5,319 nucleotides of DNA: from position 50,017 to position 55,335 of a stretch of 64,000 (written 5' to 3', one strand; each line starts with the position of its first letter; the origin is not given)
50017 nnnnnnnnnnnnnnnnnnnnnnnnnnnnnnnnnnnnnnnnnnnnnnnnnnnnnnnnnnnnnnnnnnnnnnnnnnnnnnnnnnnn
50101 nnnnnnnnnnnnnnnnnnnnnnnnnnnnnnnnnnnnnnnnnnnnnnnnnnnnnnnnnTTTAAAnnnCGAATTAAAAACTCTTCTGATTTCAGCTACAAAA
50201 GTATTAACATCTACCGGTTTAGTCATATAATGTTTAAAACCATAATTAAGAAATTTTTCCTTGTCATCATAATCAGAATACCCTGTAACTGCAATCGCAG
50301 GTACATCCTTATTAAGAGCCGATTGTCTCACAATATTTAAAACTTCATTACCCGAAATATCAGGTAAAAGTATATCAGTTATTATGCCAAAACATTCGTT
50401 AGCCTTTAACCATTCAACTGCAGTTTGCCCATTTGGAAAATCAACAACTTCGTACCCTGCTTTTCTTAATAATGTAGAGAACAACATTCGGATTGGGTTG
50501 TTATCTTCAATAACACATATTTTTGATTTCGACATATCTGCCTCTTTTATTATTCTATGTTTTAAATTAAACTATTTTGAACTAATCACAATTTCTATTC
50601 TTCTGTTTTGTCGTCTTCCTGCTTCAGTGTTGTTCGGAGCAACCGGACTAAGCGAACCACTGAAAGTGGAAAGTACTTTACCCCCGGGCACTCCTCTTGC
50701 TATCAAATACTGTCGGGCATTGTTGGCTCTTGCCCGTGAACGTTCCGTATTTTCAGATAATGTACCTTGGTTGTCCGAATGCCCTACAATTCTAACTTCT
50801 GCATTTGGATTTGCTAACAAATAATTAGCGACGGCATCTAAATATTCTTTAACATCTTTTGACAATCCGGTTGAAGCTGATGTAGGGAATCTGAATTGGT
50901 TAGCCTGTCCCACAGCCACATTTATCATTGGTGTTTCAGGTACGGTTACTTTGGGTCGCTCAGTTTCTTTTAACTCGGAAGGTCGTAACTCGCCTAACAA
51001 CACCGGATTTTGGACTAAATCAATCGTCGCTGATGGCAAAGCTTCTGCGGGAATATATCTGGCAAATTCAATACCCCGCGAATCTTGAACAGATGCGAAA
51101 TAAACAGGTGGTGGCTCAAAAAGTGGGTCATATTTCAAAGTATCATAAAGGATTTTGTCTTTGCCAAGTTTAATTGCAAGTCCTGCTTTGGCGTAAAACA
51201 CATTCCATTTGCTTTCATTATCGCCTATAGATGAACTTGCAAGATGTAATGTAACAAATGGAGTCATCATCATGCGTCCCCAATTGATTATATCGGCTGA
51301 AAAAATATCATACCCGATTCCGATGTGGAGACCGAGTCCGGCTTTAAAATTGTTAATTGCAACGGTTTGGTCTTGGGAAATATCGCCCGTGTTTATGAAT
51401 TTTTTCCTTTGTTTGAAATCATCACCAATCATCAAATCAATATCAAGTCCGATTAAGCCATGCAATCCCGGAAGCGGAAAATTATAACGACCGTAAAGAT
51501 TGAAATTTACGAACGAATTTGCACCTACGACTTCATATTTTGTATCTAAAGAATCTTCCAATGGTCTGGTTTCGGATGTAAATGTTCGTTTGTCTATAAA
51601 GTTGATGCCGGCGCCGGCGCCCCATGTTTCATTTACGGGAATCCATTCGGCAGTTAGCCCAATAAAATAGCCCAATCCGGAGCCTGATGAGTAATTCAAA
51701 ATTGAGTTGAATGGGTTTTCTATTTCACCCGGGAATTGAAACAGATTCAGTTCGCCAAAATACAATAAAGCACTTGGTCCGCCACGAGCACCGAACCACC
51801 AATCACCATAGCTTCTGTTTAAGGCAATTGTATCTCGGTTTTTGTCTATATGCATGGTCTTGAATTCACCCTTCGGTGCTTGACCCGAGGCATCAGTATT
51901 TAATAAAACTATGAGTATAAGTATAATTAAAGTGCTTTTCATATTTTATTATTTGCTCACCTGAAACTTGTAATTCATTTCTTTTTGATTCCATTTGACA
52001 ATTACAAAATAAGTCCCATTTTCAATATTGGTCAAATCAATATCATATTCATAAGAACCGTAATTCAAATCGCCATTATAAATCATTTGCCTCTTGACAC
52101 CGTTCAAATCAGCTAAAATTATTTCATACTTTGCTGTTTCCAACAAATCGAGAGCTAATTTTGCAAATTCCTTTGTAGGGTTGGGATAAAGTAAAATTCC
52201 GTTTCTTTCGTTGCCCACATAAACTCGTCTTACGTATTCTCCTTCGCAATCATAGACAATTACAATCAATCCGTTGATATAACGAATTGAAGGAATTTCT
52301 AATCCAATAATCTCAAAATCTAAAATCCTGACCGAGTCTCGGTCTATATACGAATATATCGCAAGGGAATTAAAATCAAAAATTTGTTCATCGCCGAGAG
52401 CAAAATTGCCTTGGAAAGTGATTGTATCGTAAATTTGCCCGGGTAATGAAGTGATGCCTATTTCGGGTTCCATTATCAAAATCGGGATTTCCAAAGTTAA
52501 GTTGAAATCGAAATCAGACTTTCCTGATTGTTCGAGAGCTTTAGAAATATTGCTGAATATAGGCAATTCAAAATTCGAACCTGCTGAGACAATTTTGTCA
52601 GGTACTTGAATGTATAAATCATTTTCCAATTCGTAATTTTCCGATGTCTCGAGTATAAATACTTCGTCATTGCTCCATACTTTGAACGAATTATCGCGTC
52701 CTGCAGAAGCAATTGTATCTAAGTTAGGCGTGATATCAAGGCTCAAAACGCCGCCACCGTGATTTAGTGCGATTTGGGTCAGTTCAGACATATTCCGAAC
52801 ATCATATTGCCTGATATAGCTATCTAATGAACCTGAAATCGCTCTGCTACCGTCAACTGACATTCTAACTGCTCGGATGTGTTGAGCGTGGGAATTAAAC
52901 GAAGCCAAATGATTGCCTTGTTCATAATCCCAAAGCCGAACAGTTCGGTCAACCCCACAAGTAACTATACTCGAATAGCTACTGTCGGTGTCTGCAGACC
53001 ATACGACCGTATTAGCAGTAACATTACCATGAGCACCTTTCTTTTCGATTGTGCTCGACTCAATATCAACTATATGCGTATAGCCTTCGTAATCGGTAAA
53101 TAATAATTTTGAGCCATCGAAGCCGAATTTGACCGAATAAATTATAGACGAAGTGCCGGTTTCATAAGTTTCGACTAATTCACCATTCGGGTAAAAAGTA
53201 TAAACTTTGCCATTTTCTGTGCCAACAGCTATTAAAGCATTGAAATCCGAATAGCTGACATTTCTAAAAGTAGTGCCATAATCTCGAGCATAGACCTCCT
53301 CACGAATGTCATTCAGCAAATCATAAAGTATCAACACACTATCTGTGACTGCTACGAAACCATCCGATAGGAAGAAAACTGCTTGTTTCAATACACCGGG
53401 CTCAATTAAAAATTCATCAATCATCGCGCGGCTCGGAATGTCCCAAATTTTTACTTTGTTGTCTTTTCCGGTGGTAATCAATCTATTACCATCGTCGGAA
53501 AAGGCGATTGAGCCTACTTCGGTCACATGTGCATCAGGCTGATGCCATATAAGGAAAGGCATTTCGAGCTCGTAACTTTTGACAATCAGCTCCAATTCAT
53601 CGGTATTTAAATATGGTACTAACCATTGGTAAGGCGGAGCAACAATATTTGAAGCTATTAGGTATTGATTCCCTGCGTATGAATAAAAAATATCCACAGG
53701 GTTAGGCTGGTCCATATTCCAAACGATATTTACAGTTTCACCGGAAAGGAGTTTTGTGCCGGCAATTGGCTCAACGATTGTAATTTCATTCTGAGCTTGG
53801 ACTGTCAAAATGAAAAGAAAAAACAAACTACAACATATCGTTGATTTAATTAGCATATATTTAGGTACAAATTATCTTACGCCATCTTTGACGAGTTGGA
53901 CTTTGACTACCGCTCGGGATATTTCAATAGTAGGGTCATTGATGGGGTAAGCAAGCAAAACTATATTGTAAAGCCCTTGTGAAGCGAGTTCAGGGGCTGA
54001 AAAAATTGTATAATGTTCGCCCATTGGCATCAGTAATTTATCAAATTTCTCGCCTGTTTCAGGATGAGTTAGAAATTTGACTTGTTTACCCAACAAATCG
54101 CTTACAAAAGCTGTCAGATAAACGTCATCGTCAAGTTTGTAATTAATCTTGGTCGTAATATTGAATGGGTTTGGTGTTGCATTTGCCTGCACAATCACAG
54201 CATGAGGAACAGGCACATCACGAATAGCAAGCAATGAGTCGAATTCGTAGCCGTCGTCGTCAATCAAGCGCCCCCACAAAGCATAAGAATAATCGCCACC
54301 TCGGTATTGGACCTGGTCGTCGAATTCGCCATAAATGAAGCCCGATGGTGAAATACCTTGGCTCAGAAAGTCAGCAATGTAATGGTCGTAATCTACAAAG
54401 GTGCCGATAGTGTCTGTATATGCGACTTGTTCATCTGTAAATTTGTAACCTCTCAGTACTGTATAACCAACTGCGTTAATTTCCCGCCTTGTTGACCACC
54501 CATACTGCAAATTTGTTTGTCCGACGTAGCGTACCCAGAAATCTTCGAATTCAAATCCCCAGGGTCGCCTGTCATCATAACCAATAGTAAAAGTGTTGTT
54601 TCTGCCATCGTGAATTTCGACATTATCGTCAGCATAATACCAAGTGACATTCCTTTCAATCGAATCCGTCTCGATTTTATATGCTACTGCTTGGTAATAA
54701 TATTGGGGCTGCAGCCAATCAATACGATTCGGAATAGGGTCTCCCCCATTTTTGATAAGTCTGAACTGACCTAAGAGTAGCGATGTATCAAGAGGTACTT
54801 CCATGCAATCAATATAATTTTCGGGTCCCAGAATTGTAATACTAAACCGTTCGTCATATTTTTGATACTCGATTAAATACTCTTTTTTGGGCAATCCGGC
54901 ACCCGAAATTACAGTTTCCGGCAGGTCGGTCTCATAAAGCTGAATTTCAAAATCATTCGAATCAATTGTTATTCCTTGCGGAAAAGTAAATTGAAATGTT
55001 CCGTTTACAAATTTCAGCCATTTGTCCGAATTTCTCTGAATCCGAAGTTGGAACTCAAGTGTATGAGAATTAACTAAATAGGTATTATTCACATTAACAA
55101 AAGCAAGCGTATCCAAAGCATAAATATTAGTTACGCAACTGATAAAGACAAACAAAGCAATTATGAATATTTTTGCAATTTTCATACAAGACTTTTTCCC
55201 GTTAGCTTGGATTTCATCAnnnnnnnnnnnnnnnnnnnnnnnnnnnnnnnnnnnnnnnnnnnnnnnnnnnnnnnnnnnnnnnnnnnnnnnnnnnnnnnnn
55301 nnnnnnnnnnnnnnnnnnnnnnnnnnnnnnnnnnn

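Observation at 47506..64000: Tightly packed 9-gene minus-strand operon: giant surface proteins, T9SS cargo, OmpA-domain OM protein and its own signalling module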

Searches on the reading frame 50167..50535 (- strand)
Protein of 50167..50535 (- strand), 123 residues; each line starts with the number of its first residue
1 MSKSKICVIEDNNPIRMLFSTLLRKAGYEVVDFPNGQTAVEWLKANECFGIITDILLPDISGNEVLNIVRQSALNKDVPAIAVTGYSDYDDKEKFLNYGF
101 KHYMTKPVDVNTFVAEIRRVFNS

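Call 5: search_protein_families(library=pfam, proteins=[window:50167-50535:-], max_evalue=0.01)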
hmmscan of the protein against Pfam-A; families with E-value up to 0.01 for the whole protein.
window:50167-50535:- (123 aa): 1 family
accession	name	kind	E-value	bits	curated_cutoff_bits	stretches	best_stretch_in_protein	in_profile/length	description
PF00072.30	Response_reg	-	1.2e-21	77.4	30.2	1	6-117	1-110/111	Response regulator receiver domain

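Call 6: search_protein_families(library=ncbifam, proteins=[window:50167-50535:-], max_evalue=0.01)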
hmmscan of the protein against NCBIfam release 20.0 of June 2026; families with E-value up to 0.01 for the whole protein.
window:50167-50535:- (123 aa): 90 families (the best 25 are shown)
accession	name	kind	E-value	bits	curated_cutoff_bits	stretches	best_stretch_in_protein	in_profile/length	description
TIGR02154.1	PhoB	equivalog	1.5e-17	63.7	296.2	1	4-121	3-120/226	phosphate regulon transcriptional regulator PhoB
NF008318.0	PRK11107.1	equivalog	1.9e-16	59.3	890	1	5-115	669-779/920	two-component sensor histidine kinase BarA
NF041866.1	EpsW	equivalog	1.2e-15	57.3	200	1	5-121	7-125/131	exopolysaccharide biosynthesis response regulator EpsW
NF007135.0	PRK09581.1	equivalog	5.5e-15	55.1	474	1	4-118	3-117/457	PleD family two-component system response regulator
NF045944.1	ResRegRpaBCyano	equivalog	5.7e-15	55.3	330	1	8-121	2-112/229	response regulator transcription factor RpaB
TIGR01818.1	ntrC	equivalog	5.7e-15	55.1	558.6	1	6-121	1-114/463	nitrogen regulation protein NR(I)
TIGR02956.1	TMAO_torS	equivalog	4e-14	51.7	676.5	1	4-122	702-821/967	TMAO reductase system sensor histidine kinase/response regulator TorS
NF006900.1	PRK09390.1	equivalog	4.9e-14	52.3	255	1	2-121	2-120/203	response regulator FixJ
NF040689.1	MtrAB_MtrA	equivalog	8.1e-14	51.5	300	1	6-119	1-111/219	MtrAB system response regulator MtrA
NF045991.1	RespRegCtrARhodob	equivalog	8.6e-14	51.8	350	1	5-120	2-115/224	response regulator transcription factor CtrA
NF007546.0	PRK10161.1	equivalog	8.9e-14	51.6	471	1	5-121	4-120/229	phosphate response regulator transcription factor PhoB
NF038297.2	hybrid_HK_HrmK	equivalog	9.6e-14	50.9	725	1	3-113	490-600/607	hybrid histidine kinase/response regulator HrmK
NF012227.0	AdeR_RR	equivalog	1.1e-13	51.2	340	1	4-121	12-126/239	efflux system response regulator transcription factor AdeR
NF033120.0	vanR_FM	exception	1.2e-13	51.2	460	1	2-117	2-114/231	vancomycin resistance response regulator transcription factor, VanR-F/VanR-M family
NF033117.2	vanR_ACDEGLN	exception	1.6e-13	50.8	350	1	6-118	1-110/226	VanR-ABDEGLN family response regulator transcription factor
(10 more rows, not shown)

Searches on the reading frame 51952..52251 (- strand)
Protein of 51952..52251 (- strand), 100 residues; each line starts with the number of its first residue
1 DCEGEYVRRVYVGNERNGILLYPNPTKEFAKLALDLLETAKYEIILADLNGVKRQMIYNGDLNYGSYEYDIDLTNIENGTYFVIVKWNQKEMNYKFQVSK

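Call 88: search_protein_families(library=ncbifam, proteins=[window:51952-52251:-], max_evalue=10)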
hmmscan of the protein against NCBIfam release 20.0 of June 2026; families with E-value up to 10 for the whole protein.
window:51952-52251:- (100 aa): 4 families
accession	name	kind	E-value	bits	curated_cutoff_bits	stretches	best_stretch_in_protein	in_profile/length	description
TIGR04183.1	Por_Secre_tail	domain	1.8e-06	27.8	23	1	21-96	1-69/72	T9SS type A sorting domain-containing protein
NF038113.1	T9SSA_dep_M36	equivalog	1.6e-05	23.2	885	1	14-95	790-865/869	T9SS-dependent M36 family metallopeptidase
NF050177.1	TapA_OM_Porphy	equivalog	0.00047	19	500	1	16-89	468-534/544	TapA/TapC family T9SS-dependent outer membrane protein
NF052323.1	T9SSA_dep_M6i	equivalog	0.022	12.7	600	1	22-91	961-1030/1043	T9SS-dependent M6-like inactivated metalloprotease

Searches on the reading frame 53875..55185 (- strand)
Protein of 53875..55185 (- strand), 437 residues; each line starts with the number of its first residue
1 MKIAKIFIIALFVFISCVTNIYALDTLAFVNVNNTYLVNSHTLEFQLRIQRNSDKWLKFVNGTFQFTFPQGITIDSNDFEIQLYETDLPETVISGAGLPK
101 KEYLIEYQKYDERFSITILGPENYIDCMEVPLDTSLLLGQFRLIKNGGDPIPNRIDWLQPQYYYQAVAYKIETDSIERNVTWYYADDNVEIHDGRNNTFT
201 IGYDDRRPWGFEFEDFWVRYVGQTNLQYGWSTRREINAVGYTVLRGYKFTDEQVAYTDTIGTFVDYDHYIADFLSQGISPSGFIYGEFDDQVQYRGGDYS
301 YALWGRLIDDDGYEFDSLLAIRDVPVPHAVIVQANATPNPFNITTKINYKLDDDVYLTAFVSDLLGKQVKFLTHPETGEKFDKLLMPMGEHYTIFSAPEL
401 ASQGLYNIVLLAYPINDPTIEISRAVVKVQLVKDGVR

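Call 5: search_protein_families(library=pfam, proteins=[window:53875-55185:-], max_evalue=0.01)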
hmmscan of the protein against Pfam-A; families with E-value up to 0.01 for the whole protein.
window:53875-55185:- (437 aa): 0 families

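Call 6: search_protein_families(library=ncbifam, proteins=[window:53875-55185:-], max_evalue=0.01)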
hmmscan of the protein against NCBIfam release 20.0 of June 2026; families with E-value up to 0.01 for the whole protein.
window:53875-55185:- (437 aa): 0 families

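Call 21: find_homologous_proteins(query=window:53875-55185:-)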
Query window:53875-55185:- (437 aa): 58 proteins with E <= 0.001 among 3442 candidates.
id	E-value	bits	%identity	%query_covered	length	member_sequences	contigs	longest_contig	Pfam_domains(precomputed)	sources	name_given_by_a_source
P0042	4.4e-272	921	91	97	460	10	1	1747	-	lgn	-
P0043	2.3e-189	648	64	99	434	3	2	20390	-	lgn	-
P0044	4.7e-124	433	48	95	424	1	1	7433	-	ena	-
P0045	1.0e-121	425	48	100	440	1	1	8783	-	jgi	jgi:hypothetical protein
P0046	2.3e-118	414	47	99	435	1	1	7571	-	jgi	jgi:hypothetical protein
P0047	1.1e-113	399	45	100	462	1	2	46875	PF18962.8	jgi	jgi:hypothetical protein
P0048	1.7e-100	355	45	97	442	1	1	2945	-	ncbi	-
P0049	3.6e-98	348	43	94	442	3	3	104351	-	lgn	-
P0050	5.4e-95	337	44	94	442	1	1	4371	-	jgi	jgi:hypothetical protein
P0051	7.7e-95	337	43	100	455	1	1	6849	-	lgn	-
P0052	1.5e-94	336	43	95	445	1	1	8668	-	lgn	-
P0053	4.4e-91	324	42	98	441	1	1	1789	-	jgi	jgi:hypothetical protein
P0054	7.0e-90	320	42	97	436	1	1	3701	-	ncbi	-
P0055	1.5e-88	316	42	94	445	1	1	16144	-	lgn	-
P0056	7.6e-88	314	43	94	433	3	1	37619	-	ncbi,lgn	ncbi:MAG: T9SS type A sorting domain-containing protein [Candidatus Kapaibacterium sp.]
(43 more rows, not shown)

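Call 38: predict_structure(alignment_id=A2)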
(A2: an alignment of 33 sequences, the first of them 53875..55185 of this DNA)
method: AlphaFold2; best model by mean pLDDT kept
length: 437 residues; sequences in the alignment: 33
mean_pLDDT: 86.0   pTM: 0.57
mean pLDDT of the five models: 86.0, 85.3, 83.8, 81.3, 81.2
residues with pLDDT >= 90: 232; 70-90: 157; 50-70: 41; < 50: 7
segments of 3 or more residues with pLDDT < 50: 176-179
pLDDT, mean of each block of 10 residues (from residue 1): 79 70 76 85 93 90 90 83 92 72 91 92 92 93 88 87 85 58 67 64 61 95 93 91 90 84 87 86 93 89 91 88 91 95 96 95 93 96 95 94 92 80 90 71
secondary structure, 60 per line:
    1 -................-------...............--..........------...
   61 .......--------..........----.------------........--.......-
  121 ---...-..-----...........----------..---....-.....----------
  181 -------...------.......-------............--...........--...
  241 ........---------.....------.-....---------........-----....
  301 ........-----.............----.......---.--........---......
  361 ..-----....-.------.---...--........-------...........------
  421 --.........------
elements in order: H2-17 E25-39 E42-51 E58-67 E79-85 E103-110 E113-119 E135-145 H161-164 E166-170 E188-190 E197-203 E211-222 E225-235 E238-248 E258-262 E284-291 E297-308 E314-326 E331-337 E344-351 E355-362 E368-371 E384-386 E389-396 E404-414 E423-431

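Call 49: search_solved_structures(query=A2, max_evalue=1)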
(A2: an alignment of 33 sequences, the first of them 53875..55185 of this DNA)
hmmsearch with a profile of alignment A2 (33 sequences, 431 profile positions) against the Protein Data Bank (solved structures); distinct sequences matched with E-value up to 1: 0.

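Call 55: search_protein_families(library=pfam, alignment_id=A2, max_evalue=5)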
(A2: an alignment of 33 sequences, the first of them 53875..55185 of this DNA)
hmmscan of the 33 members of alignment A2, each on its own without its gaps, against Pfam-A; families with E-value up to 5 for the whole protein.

A. member 1, window:53875-55185:- (437 aa): 0 families

B. families by the number of members that match (of 33 scanned): 7 families
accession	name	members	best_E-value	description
PF18962.6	Por_Secre_tail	18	4.5e-05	Secretion system C-terminal sorting domain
PF18590.6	IMP2_N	1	0.012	Immune Mapped Protein 2 (IMP2) N-terminal domain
PF10353.14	DUF2430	1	0.015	Protein of unknown function (DUF2430)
PF02462.21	Opacity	1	0.036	Opacity family porin protein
PF12771.13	SusD-like_2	1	0.1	Starch-binding associating with outer membrane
PF22800.1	CFAP410_C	1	0.17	CFAP410 C-terminal domain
PF18342.7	LytB_SH3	1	0.17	Endo-beta-N-acetylglucosaminidase LytB SH3 domain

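Call 56: fold_search(model_id=the predicted structure, library=pdb)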
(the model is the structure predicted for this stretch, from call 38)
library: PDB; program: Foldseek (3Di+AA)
matches with E <= 10: 1631; with E <= 0.001: 101
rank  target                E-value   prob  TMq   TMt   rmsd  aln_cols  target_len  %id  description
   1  7mrk_D                1.9e-06  1.00  0.23  0.30  14.8       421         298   11  Chicken CNTN4 APP complex (released 2022-01-05)
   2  2jll                  3.7e-06  1.00  0.22  0.24  23.4       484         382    9  Crystal structure of NCAM2 IgIV-FN3II (released 2009-11-17)
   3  5i99                  3.7e-06  1.00  0.21  0.22  22.9       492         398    9  Crystal structure of mouse CNTN3 Ig5-Fn2 domains (released 2016-08-31)
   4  6za2_B                6.3e-06  1.00  0.19  0.09  28.2       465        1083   10  Crystal structure of dimeric latent PorU from Porphyromonas gingivalis (released 2021-09-29)
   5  7s7k_A                7.3e-06  1.00  0.18  0.15  32.1       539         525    9  Crystal structure of the EphB2 extracellular domain (released 2021-10-27)
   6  4bk5_A                1.4e-05  0.99  0.18  0.16  32.6       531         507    8  crystal structure of the human EphA4 ectodomain in complex with human ephrin A5 (amine-methylated sample) (released 2013-07-03)
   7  3irz                  1.8e-05  1.00  0.20  0.22  29.7       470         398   10  Crystal structure of functional region of UafA from Staphylococcus saprophyticus in P212121 form (released 2010-09-08)
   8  7y6e_D                2.2e-05  1.00  0.17  0.33  14.2       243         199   12  Crystal structure of sDscam FNIII23 domains, isoform Beta2v6 (released 2023-05-24)
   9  3is1                  2.4e-05  1.00  0.21  0.23  29.2       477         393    9  Crystal structure of functional region of UafA from Staphylococcus saprophyticus in C2 form at 2.45 angstrom resolution (released 2010-09-08)
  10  5n47_D                3.1e-05  1.00  0.23  0.31  13.9       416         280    8  Structure of Anticalin N7E in complex with the three-domain fragment Fn7B8 of human oncofetal fibronectin (released 2018-02-14)
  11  4kkp_B                3.4e-05  1.00  0.17  0.29  18.2       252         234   11  Crystal structure of Vibrio cholerae RbmA (crystal form 2) (released 2013-05-22)
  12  7mro                  3.8e-05  1.00  0.22  0.27  15.3       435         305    8  Zebrafish CNTN4 FN1-FN3 domains (released 2022-01-05)
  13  3f85                  4.1e-05  0.94  0.17  0.16  19.3       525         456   11  Structure of fusion complex of homo trimeric major pilin subunits CfaB of CFA/I fimbirae from ETEC E. coli (released 2009-08-11)
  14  4be5_A                4.4e-05  1.00  0.17  0.30  18.0       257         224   12  V. cholera biofilm scaffolding protein RbmA (released 2013-12-18)
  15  4y61_A                4.6e-05  0.95  0.15  0.15  16.8       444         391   10  Crystal structure of the complex between Slitrk2 LRR1 and PTP delta Ig1-Fn1 (released 2015-06-03)
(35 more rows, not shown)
